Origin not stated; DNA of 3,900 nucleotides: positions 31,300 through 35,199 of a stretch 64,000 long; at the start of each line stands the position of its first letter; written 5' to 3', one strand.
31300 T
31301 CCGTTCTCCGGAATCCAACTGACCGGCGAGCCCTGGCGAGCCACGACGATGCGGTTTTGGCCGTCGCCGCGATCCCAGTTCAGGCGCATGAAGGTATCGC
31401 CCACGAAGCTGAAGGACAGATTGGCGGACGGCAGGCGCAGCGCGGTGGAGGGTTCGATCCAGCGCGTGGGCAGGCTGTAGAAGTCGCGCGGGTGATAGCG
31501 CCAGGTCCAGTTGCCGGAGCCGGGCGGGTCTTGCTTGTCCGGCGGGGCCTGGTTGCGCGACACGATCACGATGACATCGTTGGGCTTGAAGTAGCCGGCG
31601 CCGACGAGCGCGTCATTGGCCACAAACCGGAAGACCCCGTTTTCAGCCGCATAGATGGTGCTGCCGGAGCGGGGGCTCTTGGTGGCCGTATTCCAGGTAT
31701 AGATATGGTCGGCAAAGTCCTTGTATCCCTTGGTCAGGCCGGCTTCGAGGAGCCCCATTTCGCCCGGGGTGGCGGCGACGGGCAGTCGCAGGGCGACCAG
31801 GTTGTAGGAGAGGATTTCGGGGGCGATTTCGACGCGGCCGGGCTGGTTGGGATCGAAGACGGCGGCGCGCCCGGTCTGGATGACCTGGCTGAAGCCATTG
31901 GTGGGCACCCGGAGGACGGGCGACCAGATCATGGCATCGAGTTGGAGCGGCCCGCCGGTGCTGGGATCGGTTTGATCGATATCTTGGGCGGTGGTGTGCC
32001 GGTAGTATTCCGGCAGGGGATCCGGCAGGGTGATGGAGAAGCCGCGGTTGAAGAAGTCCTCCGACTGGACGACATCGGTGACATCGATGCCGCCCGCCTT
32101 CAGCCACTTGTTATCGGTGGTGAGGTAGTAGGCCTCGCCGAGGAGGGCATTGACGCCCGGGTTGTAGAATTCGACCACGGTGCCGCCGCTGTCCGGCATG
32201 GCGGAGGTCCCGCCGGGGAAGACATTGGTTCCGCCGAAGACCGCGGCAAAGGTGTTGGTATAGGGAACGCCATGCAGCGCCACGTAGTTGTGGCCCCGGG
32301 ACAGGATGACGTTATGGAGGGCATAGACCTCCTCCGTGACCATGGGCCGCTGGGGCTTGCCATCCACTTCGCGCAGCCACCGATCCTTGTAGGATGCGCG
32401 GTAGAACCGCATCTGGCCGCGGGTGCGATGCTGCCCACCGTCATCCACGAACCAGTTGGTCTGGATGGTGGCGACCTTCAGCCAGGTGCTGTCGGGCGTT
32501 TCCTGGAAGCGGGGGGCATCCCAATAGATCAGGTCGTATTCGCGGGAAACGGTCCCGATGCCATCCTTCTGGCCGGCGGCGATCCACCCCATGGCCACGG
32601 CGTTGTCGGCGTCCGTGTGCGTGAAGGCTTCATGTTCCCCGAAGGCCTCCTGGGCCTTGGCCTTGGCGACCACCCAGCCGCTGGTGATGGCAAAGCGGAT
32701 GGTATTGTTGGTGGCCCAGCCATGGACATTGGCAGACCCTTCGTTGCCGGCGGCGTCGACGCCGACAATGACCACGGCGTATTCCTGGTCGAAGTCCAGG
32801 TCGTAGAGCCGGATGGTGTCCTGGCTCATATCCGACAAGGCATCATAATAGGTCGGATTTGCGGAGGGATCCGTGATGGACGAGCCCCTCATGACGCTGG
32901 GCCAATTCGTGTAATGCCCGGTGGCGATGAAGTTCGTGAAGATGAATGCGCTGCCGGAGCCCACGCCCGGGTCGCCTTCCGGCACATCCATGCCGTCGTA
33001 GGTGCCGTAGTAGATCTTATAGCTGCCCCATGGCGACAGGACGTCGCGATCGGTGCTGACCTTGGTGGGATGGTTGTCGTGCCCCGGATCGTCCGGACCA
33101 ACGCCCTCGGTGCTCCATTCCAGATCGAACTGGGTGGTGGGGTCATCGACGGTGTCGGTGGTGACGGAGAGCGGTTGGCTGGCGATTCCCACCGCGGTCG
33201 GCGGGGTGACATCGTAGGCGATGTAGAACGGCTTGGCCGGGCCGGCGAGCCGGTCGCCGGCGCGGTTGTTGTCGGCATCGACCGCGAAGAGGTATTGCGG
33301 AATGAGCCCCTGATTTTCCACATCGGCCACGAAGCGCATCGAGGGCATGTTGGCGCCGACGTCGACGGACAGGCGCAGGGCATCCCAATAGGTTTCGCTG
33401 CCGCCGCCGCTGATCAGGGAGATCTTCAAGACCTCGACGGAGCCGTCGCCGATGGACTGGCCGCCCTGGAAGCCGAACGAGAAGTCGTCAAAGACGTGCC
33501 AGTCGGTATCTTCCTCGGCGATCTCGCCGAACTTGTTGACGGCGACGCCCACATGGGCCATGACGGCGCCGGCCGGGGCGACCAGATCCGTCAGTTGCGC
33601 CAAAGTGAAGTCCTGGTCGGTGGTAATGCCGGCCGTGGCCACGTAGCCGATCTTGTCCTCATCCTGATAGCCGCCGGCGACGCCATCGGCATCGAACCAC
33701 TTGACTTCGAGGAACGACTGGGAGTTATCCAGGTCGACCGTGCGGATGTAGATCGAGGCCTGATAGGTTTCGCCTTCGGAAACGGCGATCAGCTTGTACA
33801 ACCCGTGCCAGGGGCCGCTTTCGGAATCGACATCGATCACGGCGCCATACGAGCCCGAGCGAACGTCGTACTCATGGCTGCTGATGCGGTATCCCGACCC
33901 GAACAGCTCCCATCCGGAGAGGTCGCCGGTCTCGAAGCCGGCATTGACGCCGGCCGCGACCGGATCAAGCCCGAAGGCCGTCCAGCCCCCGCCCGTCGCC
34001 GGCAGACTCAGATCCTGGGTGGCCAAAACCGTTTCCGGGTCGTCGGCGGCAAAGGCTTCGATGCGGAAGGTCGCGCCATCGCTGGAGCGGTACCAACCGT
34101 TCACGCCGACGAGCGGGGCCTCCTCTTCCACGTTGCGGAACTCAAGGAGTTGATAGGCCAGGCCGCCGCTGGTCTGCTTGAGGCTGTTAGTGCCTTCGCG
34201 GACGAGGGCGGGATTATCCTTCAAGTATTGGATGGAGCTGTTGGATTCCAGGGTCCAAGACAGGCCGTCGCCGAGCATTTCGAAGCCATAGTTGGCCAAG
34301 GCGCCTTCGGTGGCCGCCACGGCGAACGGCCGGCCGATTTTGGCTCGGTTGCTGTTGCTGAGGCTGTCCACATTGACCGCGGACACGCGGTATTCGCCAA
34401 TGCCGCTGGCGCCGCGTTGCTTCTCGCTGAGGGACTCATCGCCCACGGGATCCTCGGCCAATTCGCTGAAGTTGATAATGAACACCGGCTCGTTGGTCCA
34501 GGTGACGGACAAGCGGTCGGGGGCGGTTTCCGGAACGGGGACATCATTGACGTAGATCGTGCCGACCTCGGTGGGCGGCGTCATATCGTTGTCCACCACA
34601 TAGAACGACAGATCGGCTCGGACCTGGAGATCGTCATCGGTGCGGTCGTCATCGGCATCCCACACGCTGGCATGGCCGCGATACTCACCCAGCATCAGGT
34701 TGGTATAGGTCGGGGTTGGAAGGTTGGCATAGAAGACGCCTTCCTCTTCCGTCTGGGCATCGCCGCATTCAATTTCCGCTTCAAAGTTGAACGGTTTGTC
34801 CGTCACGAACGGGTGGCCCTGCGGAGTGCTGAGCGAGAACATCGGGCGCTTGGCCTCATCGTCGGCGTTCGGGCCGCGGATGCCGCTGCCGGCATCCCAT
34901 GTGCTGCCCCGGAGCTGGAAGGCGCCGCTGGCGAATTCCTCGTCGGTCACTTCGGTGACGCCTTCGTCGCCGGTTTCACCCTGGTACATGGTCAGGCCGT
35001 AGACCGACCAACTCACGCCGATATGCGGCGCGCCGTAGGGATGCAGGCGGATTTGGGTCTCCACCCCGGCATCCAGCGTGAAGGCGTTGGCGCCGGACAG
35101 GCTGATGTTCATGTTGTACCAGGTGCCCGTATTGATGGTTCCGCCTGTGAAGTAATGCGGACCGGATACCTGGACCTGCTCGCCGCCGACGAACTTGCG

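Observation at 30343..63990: Giant adhesin-like ORF of more than 33.6 kb (more than 11,215 aa), 5'-truncated by the window edge, with mosaic PATR / Fn3 / lamin-tail architecture and no recognisable C-terminal sorting signal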

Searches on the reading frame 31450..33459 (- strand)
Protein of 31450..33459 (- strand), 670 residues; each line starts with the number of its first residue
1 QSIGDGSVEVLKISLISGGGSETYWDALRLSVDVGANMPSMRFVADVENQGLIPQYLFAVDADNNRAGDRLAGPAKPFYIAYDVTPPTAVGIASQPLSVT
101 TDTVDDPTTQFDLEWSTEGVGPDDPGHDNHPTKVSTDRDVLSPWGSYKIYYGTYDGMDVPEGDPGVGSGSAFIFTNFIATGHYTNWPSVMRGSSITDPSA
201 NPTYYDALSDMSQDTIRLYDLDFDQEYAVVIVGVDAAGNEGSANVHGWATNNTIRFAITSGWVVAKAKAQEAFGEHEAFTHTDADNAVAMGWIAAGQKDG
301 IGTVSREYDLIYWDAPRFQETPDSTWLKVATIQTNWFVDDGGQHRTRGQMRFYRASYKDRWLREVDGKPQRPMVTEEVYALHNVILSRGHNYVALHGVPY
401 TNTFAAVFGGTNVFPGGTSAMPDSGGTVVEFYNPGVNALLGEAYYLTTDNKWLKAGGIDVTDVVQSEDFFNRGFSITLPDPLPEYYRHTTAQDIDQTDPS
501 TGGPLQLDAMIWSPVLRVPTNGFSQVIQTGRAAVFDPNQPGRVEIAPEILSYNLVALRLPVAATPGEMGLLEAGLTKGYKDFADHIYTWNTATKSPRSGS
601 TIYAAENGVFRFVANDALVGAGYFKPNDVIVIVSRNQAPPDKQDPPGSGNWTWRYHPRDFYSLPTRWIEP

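Call 38: find_homologous_proteins(query=window:31450-33459:-, max_evalue=0.00001)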
Query window:31450-33459:- (670 aa): 34 proteins with E <= 0.00001 among 8000 candidates.
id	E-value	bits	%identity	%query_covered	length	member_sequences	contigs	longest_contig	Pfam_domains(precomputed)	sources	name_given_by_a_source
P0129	1.3e-240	819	57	100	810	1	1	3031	PF00041.28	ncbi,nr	ncbi:MAG TPA: hypothetical protein P5204_12125, partial [Kiritimatiellia bacterium]|nr:hypothetical 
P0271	3.8e-233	794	57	100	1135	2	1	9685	-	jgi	jgi:hypothetical protein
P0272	8.9e-231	786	57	99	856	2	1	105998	-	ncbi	-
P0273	2.8e-218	745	54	100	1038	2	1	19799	-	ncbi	ncbi:MAG: hypothetical protein WBL24_00845, partial [Kiritimatiellia bacterium]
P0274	1.7e-207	709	53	100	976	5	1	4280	-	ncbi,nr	ncbi:MAG: hypothetical protein RBS84_09940, partial [Kiritimatiellia bacterium]|nr:hypothetical prot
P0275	1.3e-204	700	51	100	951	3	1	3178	-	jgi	jgi:hypothetical protein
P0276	1.1e-190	654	52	84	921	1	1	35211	-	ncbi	-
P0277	3.6e-180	619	49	99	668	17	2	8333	-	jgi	jgi:hypothetical protein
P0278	4.9e-161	556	48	99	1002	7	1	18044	-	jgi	-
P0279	2.6e-158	547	47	99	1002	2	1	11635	-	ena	-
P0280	1.9e-157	544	49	92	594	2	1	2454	-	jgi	jgi:hypothetical protein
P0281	9.0e-154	532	50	78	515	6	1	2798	-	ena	-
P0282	4.8e-149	516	51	75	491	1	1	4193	-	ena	-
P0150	6.6e-143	496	43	92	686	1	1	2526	-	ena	-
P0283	2.5e-138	481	54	64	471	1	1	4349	-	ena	-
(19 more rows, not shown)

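Call 45: search_solved_structures(query=A2, max_evalue=1)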
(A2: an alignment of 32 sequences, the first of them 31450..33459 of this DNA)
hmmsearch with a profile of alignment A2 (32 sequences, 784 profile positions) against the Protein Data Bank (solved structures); distinct sequences matched with E-value up to 1: 1.
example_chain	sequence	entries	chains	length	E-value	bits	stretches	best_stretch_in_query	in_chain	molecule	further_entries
8hif_y3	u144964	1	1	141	0.25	13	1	606-661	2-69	Penton protein (VP14)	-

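Call 46: search_protein_families(library=ncbifam, proteins=[window:31450-33459:-], max_evalue=0.1)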
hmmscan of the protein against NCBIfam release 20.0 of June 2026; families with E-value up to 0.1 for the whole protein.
window:31450-33459:- (670 aa): 0 families

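Call 49: predict_structure(alignment_id=A2)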
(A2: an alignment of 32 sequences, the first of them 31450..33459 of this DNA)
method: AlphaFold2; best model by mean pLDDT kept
length: 670 residues; sequences in the alignment: 32
mean_pLDDT: 82.1   pTM: 0.72
mean pLDDT of the five models: 82.1, 80.9, 80.9, 78.2, 74.7
residues with pLDDT >= 90: 355; 70-90: 190; 50-70: 42; < 50: 83
segments of 3 or more residues with pLDDT < 50: 1-82
pLDDT, mean of each block of 10 residues (from residue 1): 34 42 39 41 35 36 43 43 65 90 80 84 57 57 81 89 90 95 94 84 89 89 88 84 91 79 90 88 88 74 84 93 90 93 85 92 87 88 94 92 91 94 92 90 96 97 92 94 93 93 94 92 92 80 78 93 94 94 93 91 96 95 93 89 82 94 81
secondary structure, 60 per line:
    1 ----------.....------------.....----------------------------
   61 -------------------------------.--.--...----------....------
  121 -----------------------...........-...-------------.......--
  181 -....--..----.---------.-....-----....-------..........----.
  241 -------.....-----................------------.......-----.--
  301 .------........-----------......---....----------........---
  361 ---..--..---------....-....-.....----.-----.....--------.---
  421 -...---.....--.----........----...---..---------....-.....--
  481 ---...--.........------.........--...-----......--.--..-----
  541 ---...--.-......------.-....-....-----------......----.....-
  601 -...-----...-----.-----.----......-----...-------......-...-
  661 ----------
elements in order: E11-15 E28-32 E98-100 E111-114 E144-154 H172-178 H182-185 H206-209 E215-218 E226-235 E248-252 E258-265 H266-273 E286-292 E308-315 E327-332 E336-339 E350-357 E379-382 E384-387 E389-393 H404-408 E428-432 E440-447 E452-454 E474-478 E489-497 E504-512 E515-517 E523-528 E544-546 E551-556 H565-568 H570-573 E585-590 E602-604 E610-612 E629-634 E650-655

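Call 61: find_encoding_contigs(protein=P0272, flank=10000, max_places=3)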
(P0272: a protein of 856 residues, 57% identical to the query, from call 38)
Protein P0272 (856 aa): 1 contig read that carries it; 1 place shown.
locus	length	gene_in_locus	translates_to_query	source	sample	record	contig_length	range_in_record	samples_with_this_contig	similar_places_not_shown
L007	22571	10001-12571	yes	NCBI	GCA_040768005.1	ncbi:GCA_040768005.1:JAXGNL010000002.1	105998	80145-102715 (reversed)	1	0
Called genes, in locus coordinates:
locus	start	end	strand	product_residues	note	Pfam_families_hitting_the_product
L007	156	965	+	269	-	-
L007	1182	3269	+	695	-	-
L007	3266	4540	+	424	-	PF00932:LTD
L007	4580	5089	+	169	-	-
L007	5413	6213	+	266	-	-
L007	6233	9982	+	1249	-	PF00932:LTD (weak)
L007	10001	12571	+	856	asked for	-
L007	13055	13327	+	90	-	PF01541:GIY-YIG, PF10544:T5orf172 (weak)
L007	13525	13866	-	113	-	-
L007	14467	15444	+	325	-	-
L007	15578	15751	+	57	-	-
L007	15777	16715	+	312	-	-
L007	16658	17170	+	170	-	-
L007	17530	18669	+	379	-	-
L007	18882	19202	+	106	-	-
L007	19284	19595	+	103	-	-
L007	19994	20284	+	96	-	-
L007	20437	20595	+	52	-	-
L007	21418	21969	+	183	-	-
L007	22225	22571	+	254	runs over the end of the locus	-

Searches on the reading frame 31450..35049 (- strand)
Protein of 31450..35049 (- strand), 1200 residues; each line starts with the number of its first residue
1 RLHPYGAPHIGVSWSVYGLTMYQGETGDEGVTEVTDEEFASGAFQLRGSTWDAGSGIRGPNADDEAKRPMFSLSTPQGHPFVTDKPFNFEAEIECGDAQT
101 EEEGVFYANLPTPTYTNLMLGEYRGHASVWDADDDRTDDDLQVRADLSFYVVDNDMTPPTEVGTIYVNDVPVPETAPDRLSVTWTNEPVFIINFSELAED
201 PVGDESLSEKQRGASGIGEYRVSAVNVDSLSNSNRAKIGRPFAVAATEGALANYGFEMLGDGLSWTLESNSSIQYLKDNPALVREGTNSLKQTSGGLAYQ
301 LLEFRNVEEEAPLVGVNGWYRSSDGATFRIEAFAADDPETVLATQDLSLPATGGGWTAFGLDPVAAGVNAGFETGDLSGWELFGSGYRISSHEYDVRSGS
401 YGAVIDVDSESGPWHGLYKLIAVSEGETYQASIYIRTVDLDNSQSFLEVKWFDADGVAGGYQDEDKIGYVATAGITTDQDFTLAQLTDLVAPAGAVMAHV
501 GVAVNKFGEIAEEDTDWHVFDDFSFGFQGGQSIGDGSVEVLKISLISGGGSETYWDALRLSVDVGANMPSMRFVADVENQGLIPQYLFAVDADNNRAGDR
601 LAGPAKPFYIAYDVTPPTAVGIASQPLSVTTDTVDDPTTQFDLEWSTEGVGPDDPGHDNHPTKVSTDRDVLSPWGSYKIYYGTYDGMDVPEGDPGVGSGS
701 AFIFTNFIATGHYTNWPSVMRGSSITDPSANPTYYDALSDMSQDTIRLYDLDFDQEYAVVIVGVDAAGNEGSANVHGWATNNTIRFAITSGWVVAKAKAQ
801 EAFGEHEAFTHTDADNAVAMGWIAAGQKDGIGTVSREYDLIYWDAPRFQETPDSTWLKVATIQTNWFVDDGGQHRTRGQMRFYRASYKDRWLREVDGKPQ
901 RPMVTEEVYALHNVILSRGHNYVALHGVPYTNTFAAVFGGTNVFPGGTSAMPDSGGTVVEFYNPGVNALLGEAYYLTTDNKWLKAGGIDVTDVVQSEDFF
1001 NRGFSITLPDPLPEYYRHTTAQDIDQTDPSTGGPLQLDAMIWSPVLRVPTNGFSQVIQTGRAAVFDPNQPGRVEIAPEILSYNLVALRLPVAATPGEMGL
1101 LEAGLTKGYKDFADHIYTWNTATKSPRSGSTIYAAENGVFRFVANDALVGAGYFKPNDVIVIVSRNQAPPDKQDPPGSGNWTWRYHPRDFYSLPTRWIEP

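Call 36: search_protein_representatives(protein=window:31450-35049:-)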
Query: 1200 residues. Proteins with E-value up to 0.001 (for the whole library): 245; up to 1e-10: 174; up to 1e-30: 83. The best 150 are listed.
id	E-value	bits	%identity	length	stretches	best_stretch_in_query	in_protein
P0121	0.0e+00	1176.9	58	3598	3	531-1200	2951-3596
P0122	0.0e+00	1143.4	54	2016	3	532-1198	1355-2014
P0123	0.0e+00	1098.5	57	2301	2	532-1200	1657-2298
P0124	0.0e+00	1092.3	56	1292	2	525-1198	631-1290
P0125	0.0e+00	1081.5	55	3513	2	532-1200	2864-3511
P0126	1.3e-274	930.8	51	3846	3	531-1198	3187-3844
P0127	3.2e-268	909.7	51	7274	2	531-1198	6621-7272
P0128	1.9e-266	903.8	54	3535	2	531-1198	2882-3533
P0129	1.0e-240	818.6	62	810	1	527-1198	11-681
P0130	2.2e-211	721.4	47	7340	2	521-1196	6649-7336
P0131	3.4e-202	691.0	48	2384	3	550-1198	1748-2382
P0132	1.1e-199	682.7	53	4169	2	561-1198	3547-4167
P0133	2.7e-199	681.4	49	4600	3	563-1198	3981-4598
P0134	4.3e-197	674.1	50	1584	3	545-1198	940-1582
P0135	2.0e-189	648.7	48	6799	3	554-1198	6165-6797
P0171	2.2e-107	376.9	54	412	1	721-1108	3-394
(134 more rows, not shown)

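Call 62: find_encoding_contigs(protein=P0171, flank=10000, max_places=3)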
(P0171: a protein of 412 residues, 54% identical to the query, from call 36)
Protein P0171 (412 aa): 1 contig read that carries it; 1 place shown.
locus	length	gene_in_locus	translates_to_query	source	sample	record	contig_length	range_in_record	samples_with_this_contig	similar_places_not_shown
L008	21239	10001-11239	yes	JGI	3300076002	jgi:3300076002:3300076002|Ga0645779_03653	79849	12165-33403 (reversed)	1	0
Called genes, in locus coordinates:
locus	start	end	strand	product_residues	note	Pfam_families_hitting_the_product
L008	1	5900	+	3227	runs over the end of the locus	PF12951:PATR, PF16656:Pur_ac_phosph_N (faint), PF00041:fn3 (faint), PF25788:Ig_Rha78A_N (faint), PF19190:BACON_2 (weak)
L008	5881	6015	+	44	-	-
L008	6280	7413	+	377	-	-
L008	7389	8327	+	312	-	-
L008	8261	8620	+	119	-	-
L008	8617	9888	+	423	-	-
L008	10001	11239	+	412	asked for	-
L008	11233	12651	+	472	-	PF12437:GSIII_N, PF00120:Gln-synt_C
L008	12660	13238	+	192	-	PF18318:Gln-synt_C-ter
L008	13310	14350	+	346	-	PF01590:GAF, PF13185:GAF_2, PF00158:Sigma54_activat, PF14532:Sigma54_activ_2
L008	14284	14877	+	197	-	PF00158:Sigma54_activat, PF25601:AAA_lid_14, PF02954:HTH_8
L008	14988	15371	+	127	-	PF01844:HNH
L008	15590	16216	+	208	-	PF01553:Acyltransferase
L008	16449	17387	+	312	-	PF00909:Ammonium_transp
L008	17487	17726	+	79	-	PF00909:Ammonium_transp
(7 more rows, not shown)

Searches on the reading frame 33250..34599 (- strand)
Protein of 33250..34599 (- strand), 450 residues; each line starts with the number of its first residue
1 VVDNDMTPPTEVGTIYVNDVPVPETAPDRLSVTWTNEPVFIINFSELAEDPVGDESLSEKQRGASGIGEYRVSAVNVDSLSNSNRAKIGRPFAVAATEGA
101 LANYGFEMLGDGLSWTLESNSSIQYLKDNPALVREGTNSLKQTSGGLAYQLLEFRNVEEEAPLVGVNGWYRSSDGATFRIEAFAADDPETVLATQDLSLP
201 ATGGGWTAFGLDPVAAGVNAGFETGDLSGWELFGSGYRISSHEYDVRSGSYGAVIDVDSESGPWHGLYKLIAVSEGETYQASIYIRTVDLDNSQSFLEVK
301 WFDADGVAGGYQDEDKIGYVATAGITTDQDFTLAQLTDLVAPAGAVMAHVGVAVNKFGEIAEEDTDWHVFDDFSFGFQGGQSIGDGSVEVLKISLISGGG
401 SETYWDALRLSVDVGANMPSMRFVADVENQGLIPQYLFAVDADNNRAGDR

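Call 17: search_protein_families(library=pfam, proteins=[window:33250-34599:-], max_evalue=0.5)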
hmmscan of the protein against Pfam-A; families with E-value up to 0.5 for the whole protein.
window:33250-34599:- (450 aa): 1 family
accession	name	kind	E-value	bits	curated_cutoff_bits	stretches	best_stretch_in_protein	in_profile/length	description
PF02018.23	CBM_4_9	-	7.3e-07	30.1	25.9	1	218-291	5-77/136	Carbohydrate binding domain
